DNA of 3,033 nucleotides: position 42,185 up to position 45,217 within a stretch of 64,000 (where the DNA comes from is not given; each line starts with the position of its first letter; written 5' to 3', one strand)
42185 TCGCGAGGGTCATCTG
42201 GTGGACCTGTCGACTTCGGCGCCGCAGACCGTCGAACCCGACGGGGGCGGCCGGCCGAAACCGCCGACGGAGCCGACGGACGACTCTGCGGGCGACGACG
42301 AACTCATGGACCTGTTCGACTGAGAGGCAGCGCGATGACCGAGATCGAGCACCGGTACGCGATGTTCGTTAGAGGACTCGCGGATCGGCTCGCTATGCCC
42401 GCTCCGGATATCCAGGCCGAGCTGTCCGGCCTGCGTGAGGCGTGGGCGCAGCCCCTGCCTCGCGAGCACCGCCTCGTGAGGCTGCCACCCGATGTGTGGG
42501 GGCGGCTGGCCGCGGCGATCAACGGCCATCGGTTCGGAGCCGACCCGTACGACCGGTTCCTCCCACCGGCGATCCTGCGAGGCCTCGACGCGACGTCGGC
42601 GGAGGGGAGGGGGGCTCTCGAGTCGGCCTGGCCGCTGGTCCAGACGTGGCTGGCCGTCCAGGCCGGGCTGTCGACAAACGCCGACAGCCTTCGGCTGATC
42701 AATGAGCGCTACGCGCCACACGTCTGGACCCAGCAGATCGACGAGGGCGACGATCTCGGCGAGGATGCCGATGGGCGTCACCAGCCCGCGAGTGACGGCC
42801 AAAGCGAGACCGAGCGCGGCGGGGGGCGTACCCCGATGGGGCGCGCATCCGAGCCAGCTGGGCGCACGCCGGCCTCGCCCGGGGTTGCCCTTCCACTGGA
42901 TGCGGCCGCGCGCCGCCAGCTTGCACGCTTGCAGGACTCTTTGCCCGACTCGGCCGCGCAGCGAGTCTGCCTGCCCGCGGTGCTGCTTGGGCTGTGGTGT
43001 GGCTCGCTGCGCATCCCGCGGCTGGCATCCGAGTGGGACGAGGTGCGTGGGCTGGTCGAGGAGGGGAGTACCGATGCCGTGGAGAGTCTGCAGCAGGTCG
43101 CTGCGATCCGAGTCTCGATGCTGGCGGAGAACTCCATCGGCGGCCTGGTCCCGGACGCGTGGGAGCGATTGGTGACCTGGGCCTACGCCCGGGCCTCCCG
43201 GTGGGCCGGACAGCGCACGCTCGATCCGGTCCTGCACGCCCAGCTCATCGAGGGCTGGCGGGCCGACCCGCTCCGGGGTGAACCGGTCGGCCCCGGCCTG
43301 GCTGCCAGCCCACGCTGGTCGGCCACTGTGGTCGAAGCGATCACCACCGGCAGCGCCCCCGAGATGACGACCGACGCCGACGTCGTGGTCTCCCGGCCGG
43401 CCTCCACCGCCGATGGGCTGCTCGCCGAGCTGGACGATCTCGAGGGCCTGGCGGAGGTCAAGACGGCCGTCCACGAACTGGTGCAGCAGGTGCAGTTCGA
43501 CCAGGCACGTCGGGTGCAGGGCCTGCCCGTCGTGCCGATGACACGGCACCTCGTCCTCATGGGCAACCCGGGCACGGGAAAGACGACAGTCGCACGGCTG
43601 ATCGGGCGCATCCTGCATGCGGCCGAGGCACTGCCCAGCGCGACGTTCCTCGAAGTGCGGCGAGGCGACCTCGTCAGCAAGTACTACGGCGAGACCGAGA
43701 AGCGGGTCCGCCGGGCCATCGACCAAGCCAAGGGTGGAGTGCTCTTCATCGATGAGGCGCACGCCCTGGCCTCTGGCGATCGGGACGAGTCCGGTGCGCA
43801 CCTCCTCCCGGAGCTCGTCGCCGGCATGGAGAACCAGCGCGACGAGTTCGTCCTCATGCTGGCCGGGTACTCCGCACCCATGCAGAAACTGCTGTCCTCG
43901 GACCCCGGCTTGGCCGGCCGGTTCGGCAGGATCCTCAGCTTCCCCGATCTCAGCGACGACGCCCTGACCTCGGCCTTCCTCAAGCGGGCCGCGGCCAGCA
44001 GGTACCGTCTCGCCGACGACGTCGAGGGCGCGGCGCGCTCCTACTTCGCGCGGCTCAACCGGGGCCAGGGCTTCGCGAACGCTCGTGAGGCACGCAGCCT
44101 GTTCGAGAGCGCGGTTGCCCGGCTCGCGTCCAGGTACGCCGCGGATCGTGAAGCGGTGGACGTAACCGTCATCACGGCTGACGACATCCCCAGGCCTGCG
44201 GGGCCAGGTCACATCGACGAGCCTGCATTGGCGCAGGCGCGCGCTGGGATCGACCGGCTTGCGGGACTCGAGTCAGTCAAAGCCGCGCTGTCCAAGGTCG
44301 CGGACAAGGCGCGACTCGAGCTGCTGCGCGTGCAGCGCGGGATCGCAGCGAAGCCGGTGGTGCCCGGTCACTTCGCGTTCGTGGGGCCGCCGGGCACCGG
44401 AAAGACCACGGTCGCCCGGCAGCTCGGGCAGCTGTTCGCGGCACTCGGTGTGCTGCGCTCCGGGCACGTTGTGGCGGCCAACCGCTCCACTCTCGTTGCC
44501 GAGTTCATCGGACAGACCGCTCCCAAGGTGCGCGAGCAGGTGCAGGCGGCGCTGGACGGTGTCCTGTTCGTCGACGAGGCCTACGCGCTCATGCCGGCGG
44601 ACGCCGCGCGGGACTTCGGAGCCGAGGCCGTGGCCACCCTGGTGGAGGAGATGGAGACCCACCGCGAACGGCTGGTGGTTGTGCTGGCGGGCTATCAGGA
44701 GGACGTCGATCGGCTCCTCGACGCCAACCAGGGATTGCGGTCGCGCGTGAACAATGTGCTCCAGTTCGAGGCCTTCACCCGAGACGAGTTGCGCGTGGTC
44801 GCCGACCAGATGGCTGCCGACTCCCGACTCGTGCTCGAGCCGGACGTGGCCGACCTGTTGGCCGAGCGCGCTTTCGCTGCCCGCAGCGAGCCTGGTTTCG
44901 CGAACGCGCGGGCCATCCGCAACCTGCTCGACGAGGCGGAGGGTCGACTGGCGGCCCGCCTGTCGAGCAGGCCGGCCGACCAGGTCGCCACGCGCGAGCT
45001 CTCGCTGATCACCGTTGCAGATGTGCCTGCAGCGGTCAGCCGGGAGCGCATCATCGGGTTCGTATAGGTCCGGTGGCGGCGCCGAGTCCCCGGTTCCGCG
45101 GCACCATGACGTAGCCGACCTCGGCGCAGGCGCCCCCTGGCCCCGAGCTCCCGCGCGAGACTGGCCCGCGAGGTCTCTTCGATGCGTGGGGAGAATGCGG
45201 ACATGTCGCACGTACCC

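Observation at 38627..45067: Operon of Hsp70-like+TPR ATPase, short UvrD-like helicase and tandem CbxX-type AAA+ protein, divergent from an OLD-family nuclease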

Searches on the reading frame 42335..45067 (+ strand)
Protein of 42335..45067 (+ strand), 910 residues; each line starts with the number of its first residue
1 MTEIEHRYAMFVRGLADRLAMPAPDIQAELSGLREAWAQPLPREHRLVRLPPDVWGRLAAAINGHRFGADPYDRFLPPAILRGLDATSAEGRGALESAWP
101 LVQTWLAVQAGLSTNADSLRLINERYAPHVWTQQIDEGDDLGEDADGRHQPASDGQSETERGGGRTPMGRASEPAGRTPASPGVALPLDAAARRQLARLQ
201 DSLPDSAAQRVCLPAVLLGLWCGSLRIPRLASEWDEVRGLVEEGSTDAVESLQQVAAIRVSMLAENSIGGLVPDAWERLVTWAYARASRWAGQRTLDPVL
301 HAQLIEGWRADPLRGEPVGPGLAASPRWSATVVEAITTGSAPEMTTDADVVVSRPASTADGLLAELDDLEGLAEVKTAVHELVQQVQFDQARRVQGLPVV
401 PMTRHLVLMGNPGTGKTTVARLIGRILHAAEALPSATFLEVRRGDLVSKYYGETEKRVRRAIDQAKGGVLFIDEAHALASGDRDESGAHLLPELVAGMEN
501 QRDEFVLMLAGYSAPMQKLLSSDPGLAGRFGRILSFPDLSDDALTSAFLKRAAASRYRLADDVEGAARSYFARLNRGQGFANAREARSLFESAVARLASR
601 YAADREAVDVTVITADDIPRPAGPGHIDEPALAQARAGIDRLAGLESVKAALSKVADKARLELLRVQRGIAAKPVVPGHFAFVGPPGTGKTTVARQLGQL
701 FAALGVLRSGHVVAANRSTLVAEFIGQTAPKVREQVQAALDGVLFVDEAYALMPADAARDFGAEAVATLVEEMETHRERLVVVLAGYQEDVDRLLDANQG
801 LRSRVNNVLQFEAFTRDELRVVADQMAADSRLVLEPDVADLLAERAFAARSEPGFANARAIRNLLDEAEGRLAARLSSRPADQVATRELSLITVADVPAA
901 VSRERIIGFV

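Call 9: search_protein_families(library=pfam, proteins=[window:42335-45067:+], max_evalue=0.01)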
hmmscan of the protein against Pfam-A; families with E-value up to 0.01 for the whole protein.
window:42335-45067:+ (910 aa): 33 families (the best 25 are shown)
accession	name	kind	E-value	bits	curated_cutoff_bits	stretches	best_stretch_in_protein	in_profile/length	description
PF00004.35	AAA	-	3.7e-38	131.4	21.2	2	407-537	2-130/131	ATPase family associated with various cellular activities (AAA)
PF17866.7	AAA_lid_6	-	8.3e-20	71.1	24.3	2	561-618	1-60/60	AAA lid domain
PF13401.12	AAA_22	-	7.3e-13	49.4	27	2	404-511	6-122/130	AAA domain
PF07728.20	AAA_5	-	5.7e-11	43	22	2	681-802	3-104/139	AAA domain (dynein-related subfamily)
PF01078.27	Mg_chelatase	-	5.4e-09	36.2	20.3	0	404-431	23-50/207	Magnesium chelatase, subunit ChlI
PF05496.18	RuvB_N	-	1.5e-08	35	27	1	404-479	34-97/159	Holliday junction DNA helicase RuvB P-loop domain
PF13238.12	AAA_18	-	3.3e-08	34.5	29.4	1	683-717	4-36/128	AAA domain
PF13521.12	AAA_28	-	2.3e-07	31.6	27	1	680-789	2-120/164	AAA domain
PF13245.12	AAA_19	-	3.8e-07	30.8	25.1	0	680-738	14-63/134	AAA domain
PF13604.12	AAA_30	-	9.3e-07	29.2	27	1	681-777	22-116/191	AAA domain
PF13191.12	AAA_16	-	1.3e-06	29.4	32.6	1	683-785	30-139/167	AAA ATPase domain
PF20720.3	nSTAND3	-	1.4e-06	28.5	27.2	0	403-424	17-38/155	Novel STAND NTPase 3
PF02367.23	TsaE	-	1.1e-05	25.8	26.6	1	399-440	23-58/128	Threonylcarbamoyl adenosine biosynthesis protein TsaE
PF00005.33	ABC_tran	-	3.5e-05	24.9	25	0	403-429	11-37/137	ABC transporter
PF13479.12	AAA_24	-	5.4e-05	23.6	27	0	405-429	4-28/195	AAA domain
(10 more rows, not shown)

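Call 10: search_protein_families(library=padloc, proteins=[window:42335-45067:+], max_evalue=0.01)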
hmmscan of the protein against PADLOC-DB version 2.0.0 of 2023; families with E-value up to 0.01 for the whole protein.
window:42335-45067:+ (910 aa): 13 families
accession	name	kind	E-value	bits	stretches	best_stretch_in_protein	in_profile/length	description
PDLC04232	IetA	-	9.6e-19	66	2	365-487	81-197/330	-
PDLC02196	IetA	-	2.2e-18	64.8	2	375-485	97-198/374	-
PDLC00915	TRIP13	-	5.2e-13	47.1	2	392-464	52-124/302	TRIP13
PDLC02195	IetA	-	1.7e-11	42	1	374-480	111-209/395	-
PDLC04231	IetA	-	2.9e-10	38.4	1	404-487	117-198/262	-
PDLC04140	mad8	-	4.5e-09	34.2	0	400-423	24-47/314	mads_8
PDLC03838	DolB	-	2e-06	25.3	0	662-702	154-191/375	-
PDLC00141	GajB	-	4e-06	23.4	1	399-422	11-34/572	UrvD helicase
PDLC03920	MkoA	-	6.8e-06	22.6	0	680-697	634-651/1112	-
PDLC00914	TRIP13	-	6.6e-05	20.5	1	405-486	73-162/302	TRIP13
PDLC04606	PDC-M37B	-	0.0001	19.6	0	406-438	177-209/390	-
PDLC05079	PDC-S73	-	0.00064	16.6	0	400-422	188-210/752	-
PDLC01994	RtcR_PspF1--CARF_AAA_HTH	-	0.0033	14.6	0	387-478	170-262/468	-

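Call 33: find_homologous_proteins(query=window:42335-45067:+, max_evalue=1e-10)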
Query window:42335-45067:+ (910 aa): 3978 proteins with E <= 1e-10 among 8000 candidates; the best 120 are listed.
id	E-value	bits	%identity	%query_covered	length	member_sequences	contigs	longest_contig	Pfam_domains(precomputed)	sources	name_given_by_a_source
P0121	0.0e+0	1974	100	100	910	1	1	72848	PF13604.13,PF13245.13,PF00004.36,PF13401.13,PF13238.13,PF05496.19,PF07728.21,PF13191.13,PF17866.9,PF02367.24,PF13521.13,PF01078.28,PF20720.4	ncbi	-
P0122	0.0e+0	1238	66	99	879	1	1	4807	PF13604.13,PF13245.13,PF00004.36,PF13401.13,PF13238.13,PF05496.19,PF07728.21,PF17866.9,PF13521.13,PF09848.16,PF01078.28,PF20720.4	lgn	-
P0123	4.7e-275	934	36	60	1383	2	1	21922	PF13086.13,PF13604.13,PF00485.25,PF05872.19,PF13671.13,PF00004.36,PF13401.13,PF13238.13,PF05673.20,PF07728.21,PF13191.13,PF06414.19,PF24883.3,PF13521.13,PF01202.29,PF13481.13,PF03266.22,PF01443.25,PF19263.6,PF13245.13,PF13555.13,PF08433.17,PF12846.14,PF05496.19,PF14532.13,PF06309.18,PF03215.22,PF134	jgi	jgi:SpoVK/Ycf46/Vps4 family AAA+-type ATPase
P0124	7.3e-271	920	53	98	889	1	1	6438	PF03266.22,PF13604.13,PF13245.13,PF00004.36,PF13401.13,PF13238.13,PF05496.19,PF07728.21,PF17866.9,PF01078.28,PF13481.13,PF20720.4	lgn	-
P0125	4.3e-252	858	38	59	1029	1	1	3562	PF01591.25,PF13604.13,PF00485.25,PF09778.16,PF13671.13,PF00493.30,PF00004.36,PF13401.13,PF13238.13,PF05673.20,PF07728.21,PF13191.13,PF24883.3,PF13521.13,PF03266.22,PF01443.25,PF13245.13,PF08433.17,PF05496.19,PF01583.27,PF13479.13,PF07726.18,PF12775.14,PF17866.9,PF02367.24,PF00910.29,PF03308.23,PF056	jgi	jgi:SpoVK/Ycf46/Vps4 family AAA+-type ATPase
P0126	3.8e-227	775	36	57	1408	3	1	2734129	PF13173.13,PF13604.13,PF00485.25,PF08303.18,PF02224.25,PF13671.13,PF00004.36,PF13401.13,PF13238.13,PF07728.21,PF04851.22,PF00931.29,PF13191.13,PF07724.21,PF05729.19,PF13521.13,PF27394.1,PF25199.2,PF01057.24,PF13245.13,PF05496.19,PF14532.13,PF06309.18,PF03215.22,PF02562.23,PF13479.13,PF00158.33,PF000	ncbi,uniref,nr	ncbi:probable RuBisCo-expression protein CbbX [Levilactobacillus zymae]|uniref:Probable RuBisCo-expr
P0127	2.6e-220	752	35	60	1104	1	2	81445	PF13173.13,PF06745.20,PF13604.13,PF00485.25,PF13671.13,PF00493.30,PF00004.36,PF13401.13,PF13238.13,PF05673.20,PF07728.21,PF04851.22,PF13191.13,PF06414.19,PF07724.21,PF24883.3,PF05729.19,PF13521.13,PF09848.16,PF27394.1,PF13481.13,PF01057.24,PF03266.22,PF01443.25,PF19263.6,PF13245.13,PF13555.13,PF0843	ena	-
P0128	5.3e-219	748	36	60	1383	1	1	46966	PF13086.13,PF13604.13,PF00485.25,PF05872.19,PF13671.13,PF00004.36,PF13401.13,PF13238.13,PF05673.20,PF07728.21,PF13191.13,PF06414.19,PF24883.3,PF13521.13,PF09848.16,PF13481.13,PF03266.22,PF01443.25,PF19263.6,PF13245.13,PF13555.13,PF08433.17,PF12846.14,PF05496.19,PF14532.13,PF06309.18,PF03215.22,PF134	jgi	jgi:SpoVK/Ycf46/Vps4 family AAA+-type ATPase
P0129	3.5e-206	706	36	60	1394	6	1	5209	PF00406.30,PF13604.13,PF00485.25,PF08303.18,PF09778.16,PF13671.13,PF00493.30,PF00004.36,PF13401.13,PF13238.13,PF05673.20,PF07728.21,PF13191.13,PF06414.19,PF07724.21,PF24883.3,PF05729.19,PF13521.13,PF09848.16,PF27394.1,PF25578.2,PF03266.22,PF01443.25,PF19263.6,PF13245.13,PF13555.13,PF08433.17,PF05496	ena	-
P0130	1.4e-205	704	35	67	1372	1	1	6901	PF13173.13,PF13604.13,PF00485.25,PF08303.18,PF05872.19,PF13671.13,PF00493.30,PF00004.36,PF13401.13,PF13238.13,PF07728.21,PF13191.13,PF06414.19,PF24883.3,PF13521.13,PF09848.16,PF13481.13,PF03266.22,PF01443.25,PF19263.6,PF13245.13,PF13555.13,PF08433.17,PF05496.19,PF14532.13,PF06309.18,PF01583.27,PF134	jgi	jgi:SpoVK/Ycf46/Vps4 family AAA+-type ATPase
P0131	3.1e-196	673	36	60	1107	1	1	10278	PF13173.13,PF06745.20,PF13604.13,PF00485.25,PF24463.2,PF09778.16,PF00493.30,PF00004.36,PF13401.13,PF13238.13,PF05673.20,PF07728.21,PF04851.22,PF13191.13,PF06414.19,PF07724.21,PF24883.3,PF05729.19,PF13521.13,PF09848.16,PF27394.1,PF03266.22,PF01443.25,PF19263.6,PF13245.13,PF13555.13,PF08433.17,PF05496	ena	-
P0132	5.6e-196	672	36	63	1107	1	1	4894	PF13173.13,PF06745.20,PF13604.13,PF00485.25,PF24463.2,PF09778.16,PF00493.30,PF00004.36,PF13401.13,PF13238.13,PF05673.20,PF07728.21,PF04851.22,PF13191.13,PF06414.19,PF07724.21,PF24883.3,PF05729.19,PF13521.13,PF09848.16,PF27394.1,PF03266.22,PF01443.25,PF19263.6,PF13245.13,PF13555.13,PF08433.17,PF05496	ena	-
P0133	9.9e-196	671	38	60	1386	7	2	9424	PF13173.13,PF20030.6,PF13086.13,PF06745.20,PF13604.13,PF00485.25,PF13671.13,PF00493.30,PF00004.36,PF13401.13,PF13238.13,PF05673.20,PF07728.21,PF00931.29,PF13191.13,PF06414.19,PF07724.21,PF24883.3,PF05729.19,PF13521.13,PF09848.16,PF13481.13,PF01057.24,PF03266.22,PF01443.25,PF19263.6,PF13245.13,PF1355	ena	-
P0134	4.2e-195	669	37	59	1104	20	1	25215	PF20030.6,PF06745.20,PF13604.13,PF00485.25,PF13671.13,PF00493.30,PF00004.36,PF13401.13,PF13238.13,PF05673.20,PF07728.21,PF00931.29,PF13191.13,PF06414.19,PF07724.21,PF24883.3,PF05729.19,PF13521.13,PF09848.16,PF27394.1,PF01057.24,PF03266.22,PF01443.25,PF19263.6,PF13245.13,PF13555.13,PF08433.17,PF05496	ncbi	-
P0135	3.7e-194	666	37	63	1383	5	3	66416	PF13086.13,PF13604.13,PF00485.25,PF08303.18,PF05872.19,PF13671.13,PF00004.36,PF13401.13,PF13238.13,PF05673.20,PF07728.21,PF13191.13,PF06414.19,PF10412.16,PF24883.3,PF05729.19,PF13521.13,PF03266.22,PF01443.25,PF13245.13,PF13555.13,PF08433.17,PF05496.19,PF14532.13,PF06309.18,PF03215.22,PF01583.27,PF13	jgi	jgi:SpoVK/Ycf46/Vps4 family AAA+-type ATPase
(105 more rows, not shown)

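Call 37: search_protein_families(library=ncbifam, proteins=[window:42335-45067:+], max_evalue=0.001)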
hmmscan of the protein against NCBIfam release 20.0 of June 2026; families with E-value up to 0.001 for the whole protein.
window:42335-45067:+ (910 aa): 40 families (the best 25 are shown)
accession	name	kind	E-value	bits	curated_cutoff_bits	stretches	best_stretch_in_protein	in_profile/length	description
TIGR02881.1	spore_V_K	equivalog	1e-121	405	422.95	2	639-896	5-260/261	stage V sporulation protein K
TIGR03922.1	T7SS_EccA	equivalog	5e-117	391.8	466.65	2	631-902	267-553/557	type VII secretion AAA-ATPase EccA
TIGR02880.1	cbbX_cfxQ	equivalog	5.2e-110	367.2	459.25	2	641-899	23-280/284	CbbX protein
NF042959.1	IteA_antiphage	equivalog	4.1e-18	65.7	510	2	375-485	100-202/367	anti-phage ATPase IteA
TIGR01243.1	CDC48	subfamily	5.5e-18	64.6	802.65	2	366-564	452-645/733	CDC48 family AAA ATPase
NF003069.1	PRK03992.1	subfamily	5.7e-15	55.3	500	1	366-483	130-241/379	proteasome-activating nucleotidase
TIGR01242.2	TIGR01242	subfamily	5.6e-14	51.9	500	1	366-482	113-223/362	proteasome-activating nucleotidase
NF047748.1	PrtsmActNtasePan1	equivalog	1.2e-12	47.6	750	1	365-484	146-259/405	proteasome-activating nucleotidase Pan1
NF047747.1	PrtsmActNtasePan2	equivalog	6.5e-12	45.4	700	1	366-484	150-262/397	proteasome-activating nucleotidase Pan2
NF008004.0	PRK10733.1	equivalog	5.3e-11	41.2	1008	1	358-479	143-257/644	ATP-dependent zinc metalloprotease FtsH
NF000868.0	PRK00080.1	equivalog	1.9e-10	40.2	282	1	403-479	51-115/330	Holliday junction branch migration DNA helicase RuvB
TIGR00635.1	ruvB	equivalog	6.3e-10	38.6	299.05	1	404-479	31-94/305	Holliday junction branch migration DNA helicase RuvB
TIGR03689.1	pup_AAA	equivalog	1.4e-09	37.2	504.75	1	404-466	217-282/512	proteasome ATPase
NF041006.2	cell_div_CdvC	equivalog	2.1e-09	36.8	650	1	364-487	100-219/370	cell division protein CdvC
TIGR02639.1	ClpA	equivalog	3.1e-08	32.3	993.15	1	407-481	210-292/734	ATP-dependent Clp protease ATP-binding subunit ClpA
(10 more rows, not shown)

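Call 72: predict_structure(alignment_id=A3)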
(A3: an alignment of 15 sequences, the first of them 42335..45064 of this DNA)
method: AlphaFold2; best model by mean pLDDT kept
length: 910 residues; sequences in the alignment: 15
mean_pLDDT: 82.1   pTM: 0.42
mean pLDDT of the five models: 82.1, 80.8, 80.1, 78.5, 76.6
residues with pLDDT >= 90: 271; 70-90: 530; 50-70: 42; < 50: 67
segments of 3 or more residues with pLDDT < 50: 142-184, 343-355, 902-910
pLDDT, mean of each block of 10 residues (from residue 1): 87 88 87 92 88 92 87 90 70 76 93 85 84 79 41 34 32 35 65 89 89 94 87 92 92 94 94 93 88 86 90 86 91 84 41 53 86 86 85 80 83 85 88 83 80 82 86 83 63 87 86 85 82 86 89 89 89 76 84 81 83 85 67 84 85 88 82 82 90 90 84 89 82 89 91 70 90 90 93 88 90 91 90 91 89 80 91 86 83 87 42
secondary structure, 60 per line:
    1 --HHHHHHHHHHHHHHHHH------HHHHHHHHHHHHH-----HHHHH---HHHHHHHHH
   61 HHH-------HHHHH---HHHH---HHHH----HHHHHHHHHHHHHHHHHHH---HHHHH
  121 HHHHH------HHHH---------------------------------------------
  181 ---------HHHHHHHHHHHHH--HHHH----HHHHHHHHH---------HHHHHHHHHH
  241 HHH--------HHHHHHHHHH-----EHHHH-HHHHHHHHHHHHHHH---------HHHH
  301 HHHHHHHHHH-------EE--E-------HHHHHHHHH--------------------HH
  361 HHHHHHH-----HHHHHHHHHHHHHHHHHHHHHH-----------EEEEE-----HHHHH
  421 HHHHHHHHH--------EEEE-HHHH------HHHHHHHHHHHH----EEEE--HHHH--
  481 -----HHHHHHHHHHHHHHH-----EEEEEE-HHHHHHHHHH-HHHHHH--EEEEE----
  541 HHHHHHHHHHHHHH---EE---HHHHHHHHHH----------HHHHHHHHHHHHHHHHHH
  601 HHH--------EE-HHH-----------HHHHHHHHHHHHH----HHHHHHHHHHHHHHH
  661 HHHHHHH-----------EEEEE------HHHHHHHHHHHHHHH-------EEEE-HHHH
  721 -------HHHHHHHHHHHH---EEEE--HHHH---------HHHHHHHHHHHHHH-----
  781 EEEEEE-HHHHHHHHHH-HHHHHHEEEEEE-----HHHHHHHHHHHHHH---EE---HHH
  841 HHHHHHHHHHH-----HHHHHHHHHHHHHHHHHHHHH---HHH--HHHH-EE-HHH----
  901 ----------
elements in order (helices of 4 or more, strands of 3 or more residues): H3-19 H26-38 H44-48 H52-63 H71-75 H79-82 H86-89 H94-112 H116-125 H132-135 H190-202 H205-208 H213-221 H231-243 H252-261 H268-271 H273-287 H297-310 H330-338 H359-367 H373-394 E406-410 H416-429 E438-441 H443-446 H453-464 E469-472 H475-478 H486-500 E506-511 H513-522 H524-529 E532-536 H541-554 H563-572 H583-603 H629-641 H646-667 E679-683 H690-704 E712-715 H717-720 H728-739 E743-746 H749-752 H762-775 E781-786 H788-797 H799-804 E805-810 H816-829 H838-851 H857-877 H886-889

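Call 74: fold_search(model_id=the predicted structure, library=pdb)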
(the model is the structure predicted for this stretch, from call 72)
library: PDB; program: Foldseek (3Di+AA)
matches with E <= 10: 1629; with E <= 0.001: 996
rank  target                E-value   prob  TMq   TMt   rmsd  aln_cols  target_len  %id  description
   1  3syl_B                2.0e-18  1.00  0.25  0.71   4.7       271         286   38  Crystal structure of the AAA+ protein CbbX, native structure (released 2011-11-09)
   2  3syk_B                5.0e-18  1.00  0.25  0.71   4.7       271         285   38  Crystal structure of the AAA+ protein CbbX, selenomethionine structure (released 2011-11-09)
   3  3zuh_A                1.1e-17  1.00  0.27  0.77   3.7       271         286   38  Negative stain EM Map of the AAA protein CbbX, a red-type Rubisco activase from R. sphaeroides (released 2011-11-09)
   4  9ox9_D                6.9e-17  1.00  0.23  0.37  18.4       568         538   20  Cryo-EM structure of S. Mansoni p97 bound to CB-5083 (released 2025-08-13)
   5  3syk_A                1.2e-16  1.00  0.26  0.73   4.0       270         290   38  Crystal structure of the AAA+ protein CbbX, selenomethionine structure (released 2011-11-09)
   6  9ox9_F                3.6e-16  1.00  0.23  0.35  18.8       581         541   20  Cryo-EM structure of S. Mansoni p97 bound to CB-5083 (released 2025-08-13)
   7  8ua0_B                3.9e-16  1.00  0.23  0.36  17.7       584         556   19  Cdc48-Shp1 unfolding native substrate, Class 8 (released 2024-11-06)
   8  5c18_B                5.2e-16  1.00  0.24  0.29  18.5       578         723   20  p97-delta709-728 in complex with ATP-gamma-S (released 2016-01-13)
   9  7swl_B                5.6e-16  1.00  0.23  0.35  18.2       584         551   19  CryoEM structure of the N-terminal-deleted Rix7 AAA-ATPase (released 2022-03-02)
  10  8u7t_D                5.9e-16  1.00  0.23  0.36  17.2       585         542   19  Substrate-bound Cdc48, Class 1 (released 2024-11-06)
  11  7t0v_A                7.7e-16  1.00  0.23  0.34  18.4       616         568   18  CryoEM structure of the crosslinked Rix7 AAA-ATPase (released 2022-03-02)
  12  9ox9_A                8.8e-16  1.00  0.24  0.37  18.6       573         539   20  Cryo-EM structure of S. Mansoni p97 bound to CB-5083 (released 2025-08-13)
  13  7z34_m                1.1e-15  1.00  0.22  0.27  17.6       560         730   20  Structure of pre-60S particle bound to DRG1(AFG2). (released 2022-09-21)
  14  9ox9_E                1.2e-15  1.00  0.23  0.36  18.6       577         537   21  Cryo-EM structure of S. Mansoni p97 bound to CB-5083 (released 2025-08-13)
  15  7z11_A                1.3e-15  1.00  0.24  0.29  16.6       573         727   19  Structure of substrate bound DRG1 (AFG2) (released 2022-09-21)
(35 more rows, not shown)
